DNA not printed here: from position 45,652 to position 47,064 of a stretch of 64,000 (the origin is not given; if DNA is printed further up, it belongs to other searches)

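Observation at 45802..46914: Archaeal-type bifunctional FBP aldolase/phosphatase with elevated GC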

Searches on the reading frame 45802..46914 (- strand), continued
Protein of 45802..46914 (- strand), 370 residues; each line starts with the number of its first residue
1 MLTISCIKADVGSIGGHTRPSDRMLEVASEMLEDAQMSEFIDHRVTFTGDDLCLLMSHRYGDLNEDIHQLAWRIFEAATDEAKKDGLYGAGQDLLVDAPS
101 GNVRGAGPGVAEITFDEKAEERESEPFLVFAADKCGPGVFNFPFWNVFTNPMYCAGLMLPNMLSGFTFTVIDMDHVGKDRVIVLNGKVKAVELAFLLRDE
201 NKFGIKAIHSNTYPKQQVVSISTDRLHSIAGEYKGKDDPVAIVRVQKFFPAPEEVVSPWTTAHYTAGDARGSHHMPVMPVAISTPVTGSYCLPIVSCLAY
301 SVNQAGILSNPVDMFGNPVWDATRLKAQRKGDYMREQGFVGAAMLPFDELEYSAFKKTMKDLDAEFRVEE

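Call 15: find_encoding_contigs(protein=P0002, flank=10000, max_places=4)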
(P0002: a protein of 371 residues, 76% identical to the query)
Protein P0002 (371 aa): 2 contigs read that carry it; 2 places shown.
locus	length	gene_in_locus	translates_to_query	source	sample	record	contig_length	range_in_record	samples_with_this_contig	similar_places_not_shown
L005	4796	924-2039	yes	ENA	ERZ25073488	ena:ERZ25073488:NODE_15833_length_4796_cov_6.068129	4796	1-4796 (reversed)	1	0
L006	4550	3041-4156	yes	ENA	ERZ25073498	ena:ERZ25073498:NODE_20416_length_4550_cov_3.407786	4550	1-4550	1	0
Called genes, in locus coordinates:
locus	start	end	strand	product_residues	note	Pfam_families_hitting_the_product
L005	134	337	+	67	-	-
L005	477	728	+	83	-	PF03144:GTP_EFTU_D2 (faint)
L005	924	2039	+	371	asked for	PF01950:FBPase_3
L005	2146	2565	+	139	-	-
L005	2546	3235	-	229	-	-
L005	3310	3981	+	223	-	PF02586:SRAP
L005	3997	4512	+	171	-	PF02643:DUF192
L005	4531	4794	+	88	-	?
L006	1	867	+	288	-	?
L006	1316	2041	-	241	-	PF02511:Thy1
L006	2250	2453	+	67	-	-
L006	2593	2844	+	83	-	PF03144:GTP_EFTU_D2 (faint)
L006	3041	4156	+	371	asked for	PF01950:FBPase_3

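Call 17: find_related_loci(query=window:45802-46914:-, collection=genome_contigs, flank=10000)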
Query window:45802-46914:- (370 aa) in genome_contigs; peptide patterns used: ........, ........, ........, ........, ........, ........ (x = any residue, [..] = any of these).
87 stretches matched a pattern; 5 encode a relative of the query (tblastn E <= 1e-3); 5 distinct loci.
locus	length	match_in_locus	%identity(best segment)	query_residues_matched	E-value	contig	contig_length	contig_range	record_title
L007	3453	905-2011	69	1-368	0e+0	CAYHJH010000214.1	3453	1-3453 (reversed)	MAG TPA_asm: uncultured Anaerolineaceae bacterium isolate ERP119705_co14_114 genome assembly, contig: NODE_61886_length_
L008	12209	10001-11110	69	1-369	2e-177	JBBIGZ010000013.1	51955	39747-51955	MAG: Chloroflexota bacterium isolate ETS170220_bin_102 NODE_472_length_51955_cov_3.67217, whole genome shotgun sequence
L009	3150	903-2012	68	1-369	0e+0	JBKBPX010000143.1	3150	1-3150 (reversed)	MAG: Anaerolineales bacterium isolate 21I_052.bin.48 NODE_144_length_3150_cov_5.550277, whole genome shotgun sequence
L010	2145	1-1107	56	3-366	5e-143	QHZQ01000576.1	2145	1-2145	MAG: Acidobacteria bacterium isolate gp11 AA57 14_1009_16_40cm_scaffold_173921_curated, whole genome shotgun sequence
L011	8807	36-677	67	155-368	2e-96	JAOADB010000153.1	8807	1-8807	MAG: Caldilineales bacterium isolate SKW222 NODE_150_length_8807_cov_3.951088, whole genome shotgun sequence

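Call 21: list_cluster_members(proteins=[window:45802-46914:-, window:123-2408:+, window:30437-31549:+, window:28636-30435:+, window:33111-34388:-, window:38621-39814:-, window:49971-50825:+, window:23222-23680:+])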
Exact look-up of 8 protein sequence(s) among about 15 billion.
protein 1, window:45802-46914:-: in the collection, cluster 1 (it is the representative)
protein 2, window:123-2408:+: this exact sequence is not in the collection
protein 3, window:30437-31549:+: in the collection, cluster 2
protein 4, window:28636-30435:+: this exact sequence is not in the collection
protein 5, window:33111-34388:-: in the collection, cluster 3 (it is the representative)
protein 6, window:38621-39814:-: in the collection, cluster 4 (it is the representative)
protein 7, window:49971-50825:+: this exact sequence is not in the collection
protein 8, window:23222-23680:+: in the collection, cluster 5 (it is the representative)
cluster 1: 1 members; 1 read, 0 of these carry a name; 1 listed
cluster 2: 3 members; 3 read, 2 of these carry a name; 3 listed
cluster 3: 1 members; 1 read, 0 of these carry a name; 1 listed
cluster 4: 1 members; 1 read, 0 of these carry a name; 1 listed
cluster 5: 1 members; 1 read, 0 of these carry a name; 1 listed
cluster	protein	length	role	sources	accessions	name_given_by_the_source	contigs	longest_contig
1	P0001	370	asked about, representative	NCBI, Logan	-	-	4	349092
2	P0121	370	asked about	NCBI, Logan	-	-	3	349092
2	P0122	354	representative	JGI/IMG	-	RNA polymerase primary sigma factor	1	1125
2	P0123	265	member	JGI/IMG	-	RNA polymerase primary sigma factor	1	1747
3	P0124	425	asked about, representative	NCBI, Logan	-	-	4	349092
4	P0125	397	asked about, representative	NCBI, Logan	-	-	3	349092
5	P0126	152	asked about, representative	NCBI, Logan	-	-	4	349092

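Call 33: search_protein_representatives(protein=window:45802-46914:-)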
Query: 370 residues. Proteins with E-value up to 0.001 (for the whole library): 806; up to 1e-10: 422; up to 1e-30: 106. The best 150 are listed.
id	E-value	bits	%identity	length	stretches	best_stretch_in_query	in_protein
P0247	2.4e-141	487.7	61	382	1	1-369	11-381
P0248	1.4e-123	429.3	55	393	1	2-366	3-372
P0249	4.8e-108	378.1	51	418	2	2-188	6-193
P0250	1.1e-102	360.5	47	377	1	2-368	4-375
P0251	3.1e-102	359.0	48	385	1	2-368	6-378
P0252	8.1e-95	334.6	48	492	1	2-369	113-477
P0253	8.8e-93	327.9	47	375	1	3-363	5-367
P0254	7.8e-91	321.5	63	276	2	87-261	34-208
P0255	1.2e-89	317.6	55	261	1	111-367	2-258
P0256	4.1e-84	299.4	45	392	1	2-366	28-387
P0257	6.1e-83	295.5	43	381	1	2-368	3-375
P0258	2.1e-82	293.7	56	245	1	129-367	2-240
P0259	1.1e-79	284.8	51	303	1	31-318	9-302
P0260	7.5e-78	278.8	43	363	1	2-357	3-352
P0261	1.3e-75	271.4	50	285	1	3-287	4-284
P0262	3.6e-64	233.8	41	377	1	3-366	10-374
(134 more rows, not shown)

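Call 36: list_cluster_members(proteins=[P0247, P0248, P0249, P0250, P0251, P0253, P0256, P0257, P0260, P0262])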
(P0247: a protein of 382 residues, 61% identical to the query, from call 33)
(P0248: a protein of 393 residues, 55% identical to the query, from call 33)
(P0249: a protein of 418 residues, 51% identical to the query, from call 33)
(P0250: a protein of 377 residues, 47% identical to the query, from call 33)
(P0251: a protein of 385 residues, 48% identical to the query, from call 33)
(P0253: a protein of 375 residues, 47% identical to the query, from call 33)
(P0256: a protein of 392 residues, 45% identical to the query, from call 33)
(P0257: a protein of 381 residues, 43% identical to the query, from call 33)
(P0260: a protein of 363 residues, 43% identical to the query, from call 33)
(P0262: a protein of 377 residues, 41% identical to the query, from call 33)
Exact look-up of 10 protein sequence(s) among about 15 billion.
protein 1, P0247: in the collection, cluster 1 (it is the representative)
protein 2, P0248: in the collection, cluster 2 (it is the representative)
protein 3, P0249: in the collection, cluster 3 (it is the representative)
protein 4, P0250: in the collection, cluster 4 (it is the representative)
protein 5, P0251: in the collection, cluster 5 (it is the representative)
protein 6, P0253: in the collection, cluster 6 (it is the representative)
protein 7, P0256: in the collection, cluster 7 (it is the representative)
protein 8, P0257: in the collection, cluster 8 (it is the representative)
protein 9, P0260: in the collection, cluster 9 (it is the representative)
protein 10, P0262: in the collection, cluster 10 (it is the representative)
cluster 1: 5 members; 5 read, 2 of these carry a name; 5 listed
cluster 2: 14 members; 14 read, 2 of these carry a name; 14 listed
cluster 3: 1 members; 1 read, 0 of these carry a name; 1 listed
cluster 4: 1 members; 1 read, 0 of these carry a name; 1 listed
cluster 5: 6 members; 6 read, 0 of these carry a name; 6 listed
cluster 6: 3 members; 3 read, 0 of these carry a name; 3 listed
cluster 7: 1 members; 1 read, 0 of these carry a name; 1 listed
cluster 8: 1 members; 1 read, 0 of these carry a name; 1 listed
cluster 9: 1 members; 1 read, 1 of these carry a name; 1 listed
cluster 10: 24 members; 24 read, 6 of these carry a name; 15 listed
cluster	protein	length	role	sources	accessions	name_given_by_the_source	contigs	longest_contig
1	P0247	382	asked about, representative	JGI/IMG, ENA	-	-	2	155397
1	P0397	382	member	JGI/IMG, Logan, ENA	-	fructose 1,6-bisphosphate aldolase/phosphatase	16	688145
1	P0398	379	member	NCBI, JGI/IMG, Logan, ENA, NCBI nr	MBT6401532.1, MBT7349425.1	fructose 1,6-bisphosphatase [candidate division WWE3 bacterium]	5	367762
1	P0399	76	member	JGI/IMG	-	-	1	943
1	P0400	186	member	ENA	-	-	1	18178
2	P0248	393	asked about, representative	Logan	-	-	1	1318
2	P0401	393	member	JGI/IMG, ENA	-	fructose 1,6-bisphosphate aldolase/phosphatase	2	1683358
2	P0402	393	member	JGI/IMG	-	fructose 1,6-bisphosphate aldolase/phosphatase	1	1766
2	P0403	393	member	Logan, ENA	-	-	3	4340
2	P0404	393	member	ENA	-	-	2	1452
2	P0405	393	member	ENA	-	-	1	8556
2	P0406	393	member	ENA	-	-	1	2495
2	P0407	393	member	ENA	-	-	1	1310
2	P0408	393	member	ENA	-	-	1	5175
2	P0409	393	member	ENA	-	-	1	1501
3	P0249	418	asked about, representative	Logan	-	-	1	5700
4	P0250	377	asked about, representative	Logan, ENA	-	-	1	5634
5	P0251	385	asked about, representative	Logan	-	-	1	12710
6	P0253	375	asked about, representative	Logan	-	-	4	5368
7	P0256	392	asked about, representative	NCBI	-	-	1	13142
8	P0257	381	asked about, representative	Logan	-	-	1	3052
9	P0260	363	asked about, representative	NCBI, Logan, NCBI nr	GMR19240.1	MAG: fructose-1,6-bisphosphate aldolase/phosphatase [Patescibacteria group bacterium]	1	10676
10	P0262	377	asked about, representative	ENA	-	-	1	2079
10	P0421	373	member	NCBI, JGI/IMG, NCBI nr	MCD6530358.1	fructose 1,6-bisphosphatase [Candidatus Bathyarchaeota archaeon]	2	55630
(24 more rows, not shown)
